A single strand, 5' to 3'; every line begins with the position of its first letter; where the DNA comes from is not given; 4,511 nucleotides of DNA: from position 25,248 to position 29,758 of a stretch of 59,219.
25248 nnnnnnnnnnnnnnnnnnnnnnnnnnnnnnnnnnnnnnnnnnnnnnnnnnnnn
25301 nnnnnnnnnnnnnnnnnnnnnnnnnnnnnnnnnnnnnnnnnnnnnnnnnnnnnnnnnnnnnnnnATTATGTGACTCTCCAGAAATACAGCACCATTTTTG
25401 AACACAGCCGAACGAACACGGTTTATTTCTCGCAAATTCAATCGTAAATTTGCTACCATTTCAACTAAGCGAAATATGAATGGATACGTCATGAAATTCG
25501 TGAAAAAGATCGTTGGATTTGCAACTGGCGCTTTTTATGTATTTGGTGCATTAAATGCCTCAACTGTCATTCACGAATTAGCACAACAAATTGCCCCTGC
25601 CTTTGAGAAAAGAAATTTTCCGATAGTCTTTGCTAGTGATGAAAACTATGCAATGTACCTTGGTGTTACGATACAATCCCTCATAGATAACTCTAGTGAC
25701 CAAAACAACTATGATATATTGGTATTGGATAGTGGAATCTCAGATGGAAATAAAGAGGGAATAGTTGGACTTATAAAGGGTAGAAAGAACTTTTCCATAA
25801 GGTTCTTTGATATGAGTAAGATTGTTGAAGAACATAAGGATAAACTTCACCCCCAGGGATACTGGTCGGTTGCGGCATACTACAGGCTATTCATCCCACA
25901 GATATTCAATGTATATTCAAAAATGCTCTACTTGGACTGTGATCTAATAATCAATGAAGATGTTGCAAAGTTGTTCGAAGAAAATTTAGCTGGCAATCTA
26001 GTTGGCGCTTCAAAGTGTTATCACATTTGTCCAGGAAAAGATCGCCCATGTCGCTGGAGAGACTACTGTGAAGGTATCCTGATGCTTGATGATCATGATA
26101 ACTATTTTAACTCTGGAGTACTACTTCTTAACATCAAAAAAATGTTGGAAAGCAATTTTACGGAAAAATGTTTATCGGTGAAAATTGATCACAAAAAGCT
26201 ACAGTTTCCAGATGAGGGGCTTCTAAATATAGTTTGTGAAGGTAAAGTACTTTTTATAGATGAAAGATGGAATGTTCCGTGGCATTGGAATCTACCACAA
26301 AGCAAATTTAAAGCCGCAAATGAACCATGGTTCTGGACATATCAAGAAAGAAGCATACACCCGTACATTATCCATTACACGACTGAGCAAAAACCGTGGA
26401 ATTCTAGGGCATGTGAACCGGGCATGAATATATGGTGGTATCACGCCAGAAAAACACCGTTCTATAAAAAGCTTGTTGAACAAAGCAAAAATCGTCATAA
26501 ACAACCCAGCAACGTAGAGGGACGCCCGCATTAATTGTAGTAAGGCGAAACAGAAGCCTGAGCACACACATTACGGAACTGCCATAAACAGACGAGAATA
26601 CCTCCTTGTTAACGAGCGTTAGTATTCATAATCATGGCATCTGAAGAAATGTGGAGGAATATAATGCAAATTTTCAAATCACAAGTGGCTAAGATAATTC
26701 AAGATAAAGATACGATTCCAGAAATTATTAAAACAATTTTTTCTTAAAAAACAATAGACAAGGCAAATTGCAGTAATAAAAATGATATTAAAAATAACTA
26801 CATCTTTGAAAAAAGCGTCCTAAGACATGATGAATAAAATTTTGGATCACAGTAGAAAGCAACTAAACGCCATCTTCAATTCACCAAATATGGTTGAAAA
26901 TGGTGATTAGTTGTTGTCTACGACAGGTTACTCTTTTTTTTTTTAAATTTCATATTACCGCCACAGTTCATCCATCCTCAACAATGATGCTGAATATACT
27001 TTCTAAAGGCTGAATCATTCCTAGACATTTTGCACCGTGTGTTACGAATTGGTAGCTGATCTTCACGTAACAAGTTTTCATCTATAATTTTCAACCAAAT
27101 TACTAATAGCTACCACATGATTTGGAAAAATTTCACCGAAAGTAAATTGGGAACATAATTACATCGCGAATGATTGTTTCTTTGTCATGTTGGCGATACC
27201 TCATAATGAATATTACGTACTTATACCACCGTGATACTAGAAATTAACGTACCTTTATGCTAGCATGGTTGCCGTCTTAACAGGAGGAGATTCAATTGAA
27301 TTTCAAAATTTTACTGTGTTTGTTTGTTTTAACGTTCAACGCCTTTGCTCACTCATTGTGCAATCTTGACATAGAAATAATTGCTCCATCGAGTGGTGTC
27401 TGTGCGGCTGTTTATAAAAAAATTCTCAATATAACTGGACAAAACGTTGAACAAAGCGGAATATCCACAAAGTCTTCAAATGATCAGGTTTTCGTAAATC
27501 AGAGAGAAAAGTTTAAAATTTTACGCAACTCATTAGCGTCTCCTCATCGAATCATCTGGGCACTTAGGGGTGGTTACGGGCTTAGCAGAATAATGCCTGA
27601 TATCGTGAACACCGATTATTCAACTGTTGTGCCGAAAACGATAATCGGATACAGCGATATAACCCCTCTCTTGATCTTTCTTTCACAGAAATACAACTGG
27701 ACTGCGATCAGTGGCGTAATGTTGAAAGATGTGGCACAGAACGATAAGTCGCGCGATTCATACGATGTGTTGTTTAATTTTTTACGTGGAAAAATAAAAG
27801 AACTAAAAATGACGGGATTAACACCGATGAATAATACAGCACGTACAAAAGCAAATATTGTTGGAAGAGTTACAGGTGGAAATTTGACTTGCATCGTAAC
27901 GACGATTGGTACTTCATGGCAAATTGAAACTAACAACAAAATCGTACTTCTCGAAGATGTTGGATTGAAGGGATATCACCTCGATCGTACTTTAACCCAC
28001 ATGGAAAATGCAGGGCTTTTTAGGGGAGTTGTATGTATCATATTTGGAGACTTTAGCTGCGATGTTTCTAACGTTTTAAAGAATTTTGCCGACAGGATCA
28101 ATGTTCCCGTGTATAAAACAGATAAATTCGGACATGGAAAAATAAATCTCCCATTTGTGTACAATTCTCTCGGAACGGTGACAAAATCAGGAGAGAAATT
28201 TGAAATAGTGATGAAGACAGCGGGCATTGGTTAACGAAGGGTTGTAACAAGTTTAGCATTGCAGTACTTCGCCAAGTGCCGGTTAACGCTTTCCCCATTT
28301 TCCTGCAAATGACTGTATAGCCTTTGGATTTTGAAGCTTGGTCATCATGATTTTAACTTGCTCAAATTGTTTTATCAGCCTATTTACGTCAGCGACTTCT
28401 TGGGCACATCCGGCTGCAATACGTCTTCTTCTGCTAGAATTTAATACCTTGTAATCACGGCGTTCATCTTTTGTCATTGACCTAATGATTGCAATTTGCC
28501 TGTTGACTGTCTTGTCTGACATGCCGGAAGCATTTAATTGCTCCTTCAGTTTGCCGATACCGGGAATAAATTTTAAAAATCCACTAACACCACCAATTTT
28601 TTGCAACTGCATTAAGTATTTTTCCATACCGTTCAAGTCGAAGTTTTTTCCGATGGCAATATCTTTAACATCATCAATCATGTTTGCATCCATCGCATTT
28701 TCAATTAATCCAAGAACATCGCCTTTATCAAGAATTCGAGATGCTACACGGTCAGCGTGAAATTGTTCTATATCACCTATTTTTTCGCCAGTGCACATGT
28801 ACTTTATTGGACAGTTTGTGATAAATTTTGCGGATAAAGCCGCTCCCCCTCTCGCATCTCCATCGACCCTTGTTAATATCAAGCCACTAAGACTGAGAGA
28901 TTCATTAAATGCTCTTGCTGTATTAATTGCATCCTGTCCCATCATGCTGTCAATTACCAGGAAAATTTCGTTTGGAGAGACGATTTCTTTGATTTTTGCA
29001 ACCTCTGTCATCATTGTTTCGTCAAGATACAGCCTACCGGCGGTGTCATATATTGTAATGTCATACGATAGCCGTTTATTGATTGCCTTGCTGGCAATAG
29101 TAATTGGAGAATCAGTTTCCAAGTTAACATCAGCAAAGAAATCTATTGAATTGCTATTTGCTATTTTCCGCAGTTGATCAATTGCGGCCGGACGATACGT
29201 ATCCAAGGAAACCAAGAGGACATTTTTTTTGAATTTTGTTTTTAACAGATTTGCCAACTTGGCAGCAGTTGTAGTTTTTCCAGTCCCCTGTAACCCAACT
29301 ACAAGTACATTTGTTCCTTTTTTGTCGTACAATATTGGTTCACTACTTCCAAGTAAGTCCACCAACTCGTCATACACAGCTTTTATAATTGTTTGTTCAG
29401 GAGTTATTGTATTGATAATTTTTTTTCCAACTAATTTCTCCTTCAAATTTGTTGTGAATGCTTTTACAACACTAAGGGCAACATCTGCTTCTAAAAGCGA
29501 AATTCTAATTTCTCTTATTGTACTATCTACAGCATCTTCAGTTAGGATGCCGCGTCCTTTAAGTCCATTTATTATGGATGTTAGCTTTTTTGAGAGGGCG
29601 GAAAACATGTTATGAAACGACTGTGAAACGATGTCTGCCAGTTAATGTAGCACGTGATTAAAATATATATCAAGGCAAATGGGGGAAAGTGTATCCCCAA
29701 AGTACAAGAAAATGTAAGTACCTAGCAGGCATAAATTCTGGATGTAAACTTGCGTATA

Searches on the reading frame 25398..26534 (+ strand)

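Call 30: search_protein_families(library=pfam, proteins=[window:25398-26534:+])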
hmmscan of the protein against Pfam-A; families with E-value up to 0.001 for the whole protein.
window:25398-26534:+ (378 aa): 1 family
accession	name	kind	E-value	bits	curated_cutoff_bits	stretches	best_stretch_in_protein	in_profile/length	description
PF01501.26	Glyco_transf_8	-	1.6e-44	152.8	24.3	1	75-336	1-251/253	Glycosyl transferase family 8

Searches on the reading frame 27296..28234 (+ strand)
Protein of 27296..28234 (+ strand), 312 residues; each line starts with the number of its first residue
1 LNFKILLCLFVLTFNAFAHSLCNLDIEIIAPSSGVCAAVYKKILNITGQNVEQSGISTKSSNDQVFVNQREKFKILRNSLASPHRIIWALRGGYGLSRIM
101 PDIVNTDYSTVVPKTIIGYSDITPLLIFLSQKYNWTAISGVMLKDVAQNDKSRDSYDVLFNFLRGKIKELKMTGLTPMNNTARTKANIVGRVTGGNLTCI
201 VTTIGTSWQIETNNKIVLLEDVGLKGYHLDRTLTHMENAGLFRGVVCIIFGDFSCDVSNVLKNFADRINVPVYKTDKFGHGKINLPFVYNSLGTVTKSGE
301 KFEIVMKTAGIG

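Call 30: search_protein_families(library=pfam, proteins=[window:27296-28234:+])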
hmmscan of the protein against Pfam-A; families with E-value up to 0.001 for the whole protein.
window:27296-28234:+ (312 aa): 2 families
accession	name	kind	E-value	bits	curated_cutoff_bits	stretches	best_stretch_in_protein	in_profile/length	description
PF17676.7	Peptidase_S66C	-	2.7e-23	83.3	23.7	1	190-291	2-116/120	LD-carboxypeptidase C-terminal domain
PF02016.21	Peptidase_S66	-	8.3e-16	58.7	25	1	26-140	1-121/121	LD-carboxypeptidase N-terminal domain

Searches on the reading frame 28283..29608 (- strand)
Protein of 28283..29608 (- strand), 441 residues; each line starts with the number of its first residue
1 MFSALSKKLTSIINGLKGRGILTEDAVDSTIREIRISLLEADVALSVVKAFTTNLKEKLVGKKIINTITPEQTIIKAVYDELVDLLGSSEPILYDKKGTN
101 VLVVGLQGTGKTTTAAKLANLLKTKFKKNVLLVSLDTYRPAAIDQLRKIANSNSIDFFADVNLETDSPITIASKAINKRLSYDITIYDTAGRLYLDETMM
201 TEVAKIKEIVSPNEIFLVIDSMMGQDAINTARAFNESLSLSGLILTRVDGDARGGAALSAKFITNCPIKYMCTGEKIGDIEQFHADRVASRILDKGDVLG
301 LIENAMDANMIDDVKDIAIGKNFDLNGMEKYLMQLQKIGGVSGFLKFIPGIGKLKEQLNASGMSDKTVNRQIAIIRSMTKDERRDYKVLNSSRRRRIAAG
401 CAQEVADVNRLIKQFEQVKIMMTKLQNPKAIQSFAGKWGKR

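Call 30: search_protein_families(library=pfam, proteins=[window:28283-29608:-])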
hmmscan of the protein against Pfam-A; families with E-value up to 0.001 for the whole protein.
window:28283-29608:- (441 aa): 7 families
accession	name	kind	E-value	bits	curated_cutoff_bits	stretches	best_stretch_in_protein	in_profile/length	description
PF00448.28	SRP54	-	6.3e-66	222.2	22.7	1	100-293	3-195/196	SRP54-type protein, GTPase domain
PF02978.25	SRP_SPB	-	2.6e-25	89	27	1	322-422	1-91/91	Signal peptide binding domain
PF02881.24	SRP54_N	-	1.4e-20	73.7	22.4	1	5-82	1-75/75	SRP54-type protein, helical bundle domain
PF01656.29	CbiA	-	9.1e-07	29.3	25.4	1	108-253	9-88/125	CobQ/CobB/MinD/ParA nucleotide binding domain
PF04851.21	ResIII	-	9.4e-05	22.8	22.5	1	83-134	20-61/164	Type III restriction enzyme, res subunit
PF06414.18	Zeta_toxin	-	0.00051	20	22.3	1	95-141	13-57/199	Zeta toxin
PF13401.12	AAA_22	-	0.00095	19.9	27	0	99-149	6-54/130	AAA domain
